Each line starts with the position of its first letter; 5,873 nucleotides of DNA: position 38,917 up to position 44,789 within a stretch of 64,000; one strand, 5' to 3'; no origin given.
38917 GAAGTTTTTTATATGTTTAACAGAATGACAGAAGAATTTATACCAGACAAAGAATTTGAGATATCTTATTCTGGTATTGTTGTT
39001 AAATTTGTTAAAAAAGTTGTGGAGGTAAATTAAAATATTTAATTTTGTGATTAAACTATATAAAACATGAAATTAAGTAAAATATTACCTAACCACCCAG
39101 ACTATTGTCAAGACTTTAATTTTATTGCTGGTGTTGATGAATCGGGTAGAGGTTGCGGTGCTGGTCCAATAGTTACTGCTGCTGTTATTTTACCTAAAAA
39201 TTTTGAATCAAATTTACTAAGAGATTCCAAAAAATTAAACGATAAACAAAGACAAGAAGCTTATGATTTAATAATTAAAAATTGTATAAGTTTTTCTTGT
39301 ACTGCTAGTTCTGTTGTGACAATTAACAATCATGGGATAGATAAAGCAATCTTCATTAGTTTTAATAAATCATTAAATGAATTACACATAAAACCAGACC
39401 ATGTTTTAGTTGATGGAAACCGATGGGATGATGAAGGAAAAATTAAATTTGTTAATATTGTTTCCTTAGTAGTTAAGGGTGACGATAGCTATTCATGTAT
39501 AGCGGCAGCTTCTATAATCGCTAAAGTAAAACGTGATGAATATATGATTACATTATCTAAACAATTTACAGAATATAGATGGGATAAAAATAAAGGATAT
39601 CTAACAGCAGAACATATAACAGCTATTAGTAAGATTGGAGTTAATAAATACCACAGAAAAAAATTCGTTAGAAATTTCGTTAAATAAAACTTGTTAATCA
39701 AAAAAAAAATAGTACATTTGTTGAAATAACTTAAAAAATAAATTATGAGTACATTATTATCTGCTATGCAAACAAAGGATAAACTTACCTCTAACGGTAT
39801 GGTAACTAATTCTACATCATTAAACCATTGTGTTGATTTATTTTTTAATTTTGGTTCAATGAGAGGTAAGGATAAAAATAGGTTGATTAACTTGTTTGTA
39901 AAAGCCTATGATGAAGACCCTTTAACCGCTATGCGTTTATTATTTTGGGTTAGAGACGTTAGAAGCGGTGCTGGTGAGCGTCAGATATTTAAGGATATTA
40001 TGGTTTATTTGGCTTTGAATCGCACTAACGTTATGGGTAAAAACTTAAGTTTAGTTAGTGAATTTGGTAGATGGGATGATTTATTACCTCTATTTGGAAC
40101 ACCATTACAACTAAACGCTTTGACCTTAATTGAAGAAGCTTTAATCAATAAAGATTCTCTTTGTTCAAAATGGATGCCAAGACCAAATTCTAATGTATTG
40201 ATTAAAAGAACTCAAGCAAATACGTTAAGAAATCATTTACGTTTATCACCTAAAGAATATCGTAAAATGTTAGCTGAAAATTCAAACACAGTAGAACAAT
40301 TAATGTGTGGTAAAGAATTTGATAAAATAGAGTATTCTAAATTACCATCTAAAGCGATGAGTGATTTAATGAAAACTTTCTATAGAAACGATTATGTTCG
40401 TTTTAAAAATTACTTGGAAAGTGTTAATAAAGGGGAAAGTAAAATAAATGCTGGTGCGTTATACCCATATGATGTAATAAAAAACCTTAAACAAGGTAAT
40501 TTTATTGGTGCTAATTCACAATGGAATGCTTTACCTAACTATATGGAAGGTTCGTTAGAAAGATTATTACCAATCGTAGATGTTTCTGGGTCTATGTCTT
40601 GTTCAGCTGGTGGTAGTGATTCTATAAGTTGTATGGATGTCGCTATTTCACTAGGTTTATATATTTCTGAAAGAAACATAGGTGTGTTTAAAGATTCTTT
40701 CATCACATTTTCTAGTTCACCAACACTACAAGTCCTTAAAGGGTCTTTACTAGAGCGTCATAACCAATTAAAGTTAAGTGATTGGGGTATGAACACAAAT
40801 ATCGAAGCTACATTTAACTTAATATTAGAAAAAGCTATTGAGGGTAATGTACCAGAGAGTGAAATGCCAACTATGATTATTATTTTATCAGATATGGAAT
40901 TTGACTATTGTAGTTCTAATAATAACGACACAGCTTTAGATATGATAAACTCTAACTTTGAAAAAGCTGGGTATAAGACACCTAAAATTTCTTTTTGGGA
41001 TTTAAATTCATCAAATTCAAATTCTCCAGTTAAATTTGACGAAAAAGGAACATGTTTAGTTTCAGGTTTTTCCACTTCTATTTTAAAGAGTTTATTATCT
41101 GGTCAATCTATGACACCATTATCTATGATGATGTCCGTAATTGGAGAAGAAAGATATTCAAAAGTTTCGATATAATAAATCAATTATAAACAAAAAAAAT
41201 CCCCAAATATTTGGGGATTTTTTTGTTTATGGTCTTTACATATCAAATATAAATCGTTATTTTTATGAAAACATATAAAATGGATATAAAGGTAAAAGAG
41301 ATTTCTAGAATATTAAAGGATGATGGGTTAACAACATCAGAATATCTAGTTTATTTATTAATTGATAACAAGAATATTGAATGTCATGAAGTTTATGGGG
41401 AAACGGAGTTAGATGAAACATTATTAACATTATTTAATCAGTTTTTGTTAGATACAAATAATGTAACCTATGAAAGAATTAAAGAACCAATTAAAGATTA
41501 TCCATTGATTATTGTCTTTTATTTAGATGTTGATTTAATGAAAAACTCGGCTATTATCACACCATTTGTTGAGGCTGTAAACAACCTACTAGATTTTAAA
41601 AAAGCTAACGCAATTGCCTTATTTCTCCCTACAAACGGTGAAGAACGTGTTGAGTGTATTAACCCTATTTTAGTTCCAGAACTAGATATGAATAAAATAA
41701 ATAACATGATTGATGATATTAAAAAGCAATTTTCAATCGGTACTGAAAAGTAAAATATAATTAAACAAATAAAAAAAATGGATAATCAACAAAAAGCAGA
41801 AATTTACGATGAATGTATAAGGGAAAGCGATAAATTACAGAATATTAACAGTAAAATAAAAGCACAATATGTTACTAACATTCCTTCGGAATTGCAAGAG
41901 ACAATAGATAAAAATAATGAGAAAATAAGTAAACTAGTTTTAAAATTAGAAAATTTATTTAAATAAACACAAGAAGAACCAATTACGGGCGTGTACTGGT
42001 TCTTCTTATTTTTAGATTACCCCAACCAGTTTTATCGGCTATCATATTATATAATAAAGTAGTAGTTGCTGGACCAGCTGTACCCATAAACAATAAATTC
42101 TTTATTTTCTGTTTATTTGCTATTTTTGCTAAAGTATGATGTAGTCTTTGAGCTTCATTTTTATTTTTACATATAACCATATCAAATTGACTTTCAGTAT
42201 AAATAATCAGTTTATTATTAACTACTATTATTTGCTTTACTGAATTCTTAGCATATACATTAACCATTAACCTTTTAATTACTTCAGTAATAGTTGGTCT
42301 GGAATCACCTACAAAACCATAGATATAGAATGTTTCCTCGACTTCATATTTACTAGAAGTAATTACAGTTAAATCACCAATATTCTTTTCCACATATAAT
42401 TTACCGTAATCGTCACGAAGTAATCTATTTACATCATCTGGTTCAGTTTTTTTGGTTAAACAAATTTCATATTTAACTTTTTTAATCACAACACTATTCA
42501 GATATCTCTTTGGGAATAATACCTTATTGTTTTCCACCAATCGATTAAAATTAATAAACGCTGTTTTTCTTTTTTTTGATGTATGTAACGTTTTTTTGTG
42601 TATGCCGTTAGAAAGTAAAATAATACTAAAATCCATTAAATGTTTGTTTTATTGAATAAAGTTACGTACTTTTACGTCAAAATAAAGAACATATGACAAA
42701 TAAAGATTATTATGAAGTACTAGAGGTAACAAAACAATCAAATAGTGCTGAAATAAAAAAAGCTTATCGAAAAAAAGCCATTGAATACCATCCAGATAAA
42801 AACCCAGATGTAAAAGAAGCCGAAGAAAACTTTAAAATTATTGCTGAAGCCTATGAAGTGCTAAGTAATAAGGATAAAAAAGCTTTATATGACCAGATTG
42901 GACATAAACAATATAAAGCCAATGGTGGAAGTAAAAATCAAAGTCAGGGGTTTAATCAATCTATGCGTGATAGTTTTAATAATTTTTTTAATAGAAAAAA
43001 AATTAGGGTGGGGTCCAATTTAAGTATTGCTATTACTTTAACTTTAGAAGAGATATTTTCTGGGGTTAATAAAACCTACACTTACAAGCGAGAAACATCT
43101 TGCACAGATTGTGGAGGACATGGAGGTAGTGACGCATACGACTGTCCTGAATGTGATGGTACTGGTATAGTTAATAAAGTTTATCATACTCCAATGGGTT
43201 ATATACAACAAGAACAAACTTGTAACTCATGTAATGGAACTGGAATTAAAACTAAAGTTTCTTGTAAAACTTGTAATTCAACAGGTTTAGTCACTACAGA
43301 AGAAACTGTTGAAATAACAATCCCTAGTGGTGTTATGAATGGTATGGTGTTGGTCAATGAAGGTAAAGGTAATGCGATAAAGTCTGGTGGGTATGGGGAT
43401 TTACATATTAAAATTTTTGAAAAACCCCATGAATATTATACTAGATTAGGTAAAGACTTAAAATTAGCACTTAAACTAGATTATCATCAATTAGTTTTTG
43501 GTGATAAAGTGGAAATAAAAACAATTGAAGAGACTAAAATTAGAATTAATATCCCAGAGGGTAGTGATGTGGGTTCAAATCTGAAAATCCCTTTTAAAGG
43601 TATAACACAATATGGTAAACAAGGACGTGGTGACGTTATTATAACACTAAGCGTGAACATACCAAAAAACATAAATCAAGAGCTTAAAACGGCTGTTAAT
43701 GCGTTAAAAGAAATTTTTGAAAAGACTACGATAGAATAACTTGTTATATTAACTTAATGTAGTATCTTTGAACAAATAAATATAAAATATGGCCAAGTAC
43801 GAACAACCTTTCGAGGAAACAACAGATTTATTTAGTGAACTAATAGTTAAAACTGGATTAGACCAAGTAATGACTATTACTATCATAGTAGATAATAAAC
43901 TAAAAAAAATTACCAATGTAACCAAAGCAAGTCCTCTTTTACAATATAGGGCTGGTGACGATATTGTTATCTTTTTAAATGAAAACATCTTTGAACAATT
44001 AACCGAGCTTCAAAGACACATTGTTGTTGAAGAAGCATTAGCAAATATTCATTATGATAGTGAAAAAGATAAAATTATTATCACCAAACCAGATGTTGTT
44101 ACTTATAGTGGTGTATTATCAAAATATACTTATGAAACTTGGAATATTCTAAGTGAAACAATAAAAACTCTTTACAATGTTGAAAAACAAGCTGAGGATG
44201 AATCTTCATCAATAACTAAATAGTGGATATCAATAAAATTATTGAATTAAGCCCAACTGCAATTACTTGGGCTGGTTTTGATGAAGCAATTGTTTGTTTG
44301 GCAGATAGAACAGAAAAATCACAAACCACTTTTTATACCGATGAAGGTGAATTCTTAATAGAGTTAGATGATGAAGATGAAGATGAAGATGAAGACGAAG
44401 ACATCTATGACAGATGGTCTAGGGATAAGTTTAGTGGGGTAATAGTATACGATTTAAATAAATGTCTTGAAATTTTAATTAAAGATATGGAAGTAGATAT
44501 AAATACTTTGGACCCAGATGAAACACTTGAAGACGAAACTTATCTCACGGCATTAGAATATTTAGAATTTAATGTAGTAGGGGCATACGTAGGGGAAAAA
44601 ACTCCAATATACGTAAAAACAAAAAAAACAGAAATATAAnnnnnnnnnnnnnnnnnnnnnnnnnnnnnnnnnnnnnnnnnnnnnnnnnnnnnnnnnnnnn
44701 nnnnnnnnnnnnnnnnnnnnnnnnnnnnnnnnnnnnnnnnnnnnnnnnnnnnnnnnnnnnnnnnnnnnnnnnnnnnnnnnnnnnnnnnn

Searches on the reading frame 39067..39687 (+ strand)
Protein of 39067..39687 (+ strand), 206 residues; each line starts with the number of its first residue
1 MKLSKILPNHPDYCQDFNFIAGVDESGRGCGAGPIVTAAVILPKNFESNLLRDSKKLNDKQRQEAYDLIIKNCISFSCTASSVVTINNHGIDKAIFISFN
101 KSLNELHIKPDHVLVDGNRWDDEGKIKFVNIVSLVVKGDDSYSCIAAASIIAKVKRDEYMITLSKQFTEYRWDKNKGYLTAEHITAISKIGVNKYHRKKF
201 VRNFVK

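Call 26: search_protein_families(library=pfam, proteins=[window:39067-39687:+], max_evalue=0.01)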
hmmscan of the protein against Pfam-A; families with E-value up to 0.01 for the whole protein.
window:39067-39687:+ (206 aa): 1 family
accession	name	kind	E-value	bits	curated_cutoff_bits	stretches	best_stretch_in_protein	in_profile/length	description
PF01351.25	RNase_HII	-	1.6e-39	136.3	25.8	1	21-201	1-197/199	Ribonuclease HII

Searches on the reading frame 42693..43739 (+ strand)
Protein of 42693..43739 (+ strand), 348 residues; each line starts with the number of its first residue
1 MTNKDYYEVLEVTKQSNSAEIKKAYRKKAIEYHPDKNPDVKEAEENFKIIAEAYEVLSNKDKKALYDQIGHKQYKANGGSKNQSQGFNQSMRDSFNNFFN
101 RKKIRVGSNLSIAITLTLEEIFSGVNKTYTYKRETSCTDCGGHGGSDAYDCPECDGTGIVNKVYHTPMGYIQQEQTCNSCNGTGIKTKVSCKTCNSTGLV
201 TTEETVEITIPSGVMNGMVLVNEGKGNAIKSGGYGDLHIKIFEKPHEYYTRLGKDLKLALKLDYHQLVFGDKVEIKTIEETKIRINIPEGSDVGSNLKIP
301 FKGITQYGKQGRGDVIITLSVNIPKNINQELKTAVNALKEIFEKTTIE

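Call 9: search_protein_families(library=pfam, proteins=[window:42693-43739:+])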
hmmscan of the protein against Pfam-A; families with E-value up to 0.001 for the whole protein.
window:42693-43739:+ (348 aa): 4 families
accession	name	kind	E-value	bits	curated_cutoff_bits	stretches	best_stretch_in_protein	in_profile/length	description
PF01556.23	DnaJ_C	-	4.7e-33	114.8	26.6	1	112-324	3-152/152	DnaJ C terminal domain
PF00226.36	DnaJ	-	5.2e-25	87.8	27.8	1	5-67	1-63/63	DnaJ domain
PF00684.25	DnaJ_CXXCXGXG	-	2e-11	44.4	32.7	1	137-197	1-64/65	DnaJ central domain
PF15777.11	Anti-TRAP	-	0.00025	21.4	32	0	134-160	10-42/59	Tryptophan RNA-binding attenuator protein inhibitory protein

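Call 77: search_protein_families(library=ncbifam, proteins=[window:42693-43739:+], max_evalue=0.00001)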
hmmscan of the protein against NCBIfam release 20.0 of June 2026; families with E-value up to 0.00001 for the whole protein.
window:42693-43739:+ (348 aa): 14 families
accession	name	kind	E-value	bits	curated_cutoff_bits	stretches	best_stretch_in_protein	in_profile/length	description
TIGR02349.1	DnaJ_bact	equivalog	1.5e-98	330.5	377.2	1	5-340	1-352/354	molecular chaperone DnaJ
NF008035.0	PRK10767.1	subfamily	2.4e-86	290.1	338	1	1-344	1-350/374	molecular chaperone DnaJ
NF010874.0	PRK14281.1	equivalog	8.3e-75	252.3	619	2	79-339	105-370/397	chaperone protein DnaJ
NF010894.0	PRK14301.1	equivalog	1.3e-70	238.2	548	1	1-344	1-353/373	chaperone protein DnaJ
NF010871.0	PRK14278.1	equivalog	3.1e-66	223.8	502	1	4-342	3-351/378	molecular chaperone DnaJ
NF010872.0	PRK14279.1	equivalog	1.1e-57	195.9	556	2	90-340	122-377/394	molecular chaperone DnaJ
NF010885.0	PRK14292.1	equivalog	1.6e-56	191.9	585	1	4-338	2-345/371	chaperone protein DnaJ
NF037946.1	terminal_TopJ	equivalog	2e-36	125.8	300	2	3-100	4-92/810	terminal organelle assembly protein TopJ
NF007618.0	PRK10266.1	equivalog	2.4e-34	119.2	403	2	1-132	1-142/306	curved DNA-binding protein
NF010892.0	PRK14299.1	equivalog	4.5e-33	114.7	392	2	1-101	1-104/291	chaperone protein DnaJ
TIGR03835.1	termin_org_DnaJ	equivalog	3.6e-22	78.6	512.25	1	4-88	2-85/871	terminal organelle assembly protein TopJ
NF058604.1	RtpA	equivalog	2.5e-10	40.3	65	1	174-204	9-39/50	anti-TRAP protein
NF050028.1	CldAdptActJ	equivalog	5.6e-09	36.4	150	1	5-66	3-69/93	cold adaptation protein ActJcold adaptation protein ActJ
NF006948.0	PRK09430.1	equivalog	6.7e-08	32.4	162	1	4-58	200-261/267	co-chaperone DjlA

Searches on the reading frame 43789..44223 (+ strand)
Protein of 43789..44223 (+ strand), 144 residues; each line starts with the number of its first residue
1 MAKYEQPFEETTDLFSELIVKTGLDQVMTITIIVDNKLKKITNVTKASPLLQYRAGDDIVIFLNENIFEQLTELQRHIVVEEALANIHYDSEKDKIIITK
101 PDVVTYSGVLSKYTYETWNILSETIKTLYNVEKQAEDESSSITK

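Call 9: search_protein_families(library=pfam, proteins=[window:43789-44223:+])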
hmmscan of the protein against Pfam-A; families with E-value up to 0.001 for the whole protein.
window:43789-44223:+ (144 aa): 1 family
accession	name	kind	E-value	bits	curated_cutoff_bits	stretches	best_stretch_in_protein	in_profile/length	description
PF18894.6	PhageMetallopep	-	6.7e-09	36.4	23.7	1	39-124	41-132/134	Putative phage metallopeptidase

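Call 76: search_protein_families(library=phrogs, proteins=[window:43789-44223:+], max_evalue=0.01)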
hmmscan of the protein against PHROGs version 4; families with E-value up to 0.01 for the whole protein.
window:43789-44223:+ (144 aa): 0 families

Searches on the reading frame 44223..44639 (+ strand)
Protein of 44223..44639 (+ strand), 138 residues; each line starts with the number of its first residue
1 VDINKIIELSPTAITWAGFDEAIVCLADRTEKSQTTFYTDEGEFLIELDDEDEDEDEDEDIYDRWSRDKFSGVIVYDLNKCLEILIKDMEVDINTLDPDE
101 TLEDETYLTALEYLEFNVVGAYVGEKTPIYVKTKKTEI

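Call 9: search_protein_families(library=pfam, proteins=[window:44223-44639:+])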
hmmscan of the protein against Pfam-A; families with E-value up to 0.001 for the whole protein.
window:44223-44639:+ (138 aa): 0 families

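Call 76: search_protein_families(library=phrogs, proteins=[window:44223-44639:+], max_evalue=0.01)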
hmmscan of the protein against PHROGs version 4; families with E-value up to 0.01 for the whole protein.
window:44223-44639:+ (138 aa): 1 family
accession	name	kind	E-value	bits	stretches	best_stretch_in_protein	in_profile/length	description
phrog_13182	-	unknown function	3.2e-07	31.4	1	74-133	108-152/166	-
